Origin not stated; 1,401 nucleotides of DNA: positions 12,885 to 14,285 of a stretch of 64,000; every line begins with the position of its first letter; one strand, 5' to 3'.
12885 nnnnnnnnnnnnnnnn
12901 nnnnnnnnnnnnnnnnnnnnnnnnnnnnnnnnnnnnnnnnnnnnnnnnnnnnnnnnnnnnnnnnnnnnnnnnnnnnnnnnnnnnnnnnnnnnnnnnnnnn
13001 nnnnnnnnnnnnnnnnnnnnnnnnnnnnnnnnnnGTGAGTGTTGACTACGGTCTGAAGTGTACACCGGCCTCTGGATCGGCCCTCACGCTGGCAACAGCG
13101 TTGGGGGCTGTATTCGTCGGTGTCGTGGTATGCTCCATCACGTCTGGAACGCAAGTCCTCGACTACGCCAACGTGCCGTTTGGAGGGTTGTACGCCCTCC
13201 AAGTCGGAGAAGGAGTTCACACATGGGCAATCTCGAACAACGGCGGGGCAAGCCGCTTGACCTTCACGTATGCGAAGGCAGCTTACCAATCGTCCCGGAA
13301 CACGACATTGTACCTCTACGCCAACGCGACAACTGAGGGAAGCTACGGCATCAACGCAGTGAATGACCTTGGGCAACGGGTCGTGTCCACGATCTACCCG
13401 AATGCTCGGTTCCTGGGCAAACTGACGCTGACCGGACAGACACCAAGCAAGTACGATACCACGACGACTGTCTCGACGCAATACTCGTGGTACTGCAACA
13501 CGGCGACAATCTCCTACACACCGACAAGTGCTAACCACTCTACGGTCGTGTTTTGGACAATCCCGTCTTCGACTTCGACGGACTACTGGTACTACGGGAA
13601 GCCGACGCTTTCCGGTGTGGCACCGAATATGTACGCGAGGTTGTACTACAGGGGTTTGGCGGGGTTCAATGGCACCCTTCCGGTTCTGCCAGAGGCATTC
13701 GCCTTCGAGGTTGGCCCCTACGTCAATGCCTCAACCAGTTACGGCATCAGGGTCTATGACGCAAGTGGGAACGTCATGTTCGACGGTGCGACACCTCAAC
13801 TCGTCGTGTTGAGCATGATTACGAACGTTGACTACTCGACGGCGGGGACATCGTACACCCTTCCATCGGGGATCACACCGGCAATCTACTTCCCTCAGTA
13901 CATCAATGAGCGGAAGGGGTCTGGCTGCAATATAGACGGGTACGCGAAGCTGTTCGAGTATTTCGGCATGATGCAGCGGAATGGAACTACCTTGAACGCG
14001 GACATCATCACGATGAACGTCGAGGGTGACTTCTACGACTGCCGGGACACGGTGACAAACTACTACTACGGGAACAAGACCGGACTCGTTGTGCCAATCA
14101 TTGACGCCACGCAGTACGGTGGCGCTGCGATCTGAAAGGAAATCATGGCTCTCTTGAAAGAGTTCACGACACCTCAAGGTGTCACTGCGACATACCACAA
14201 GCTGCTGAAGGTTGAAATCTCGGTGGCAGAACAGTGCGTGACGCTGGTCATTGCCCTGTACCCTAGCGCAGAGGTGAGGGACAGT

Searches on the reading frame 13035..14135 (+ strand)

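Call 53: search_protein_families(library=phrogs, proteins=[window:13035-14135:+], max_evalue=0.00001)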
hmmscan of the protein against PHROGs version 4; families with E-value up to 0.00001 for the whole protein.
window:13035-14135:+ (366 aa): 2 families
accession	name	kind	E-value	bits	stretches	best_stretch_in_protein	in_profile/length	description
phrog_4062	-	unknown function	5.6e-07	30.4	0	222-361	92-230/230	-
phrog_6061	-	unknown function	1.6e-06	29.5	1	105-306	4-204/263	-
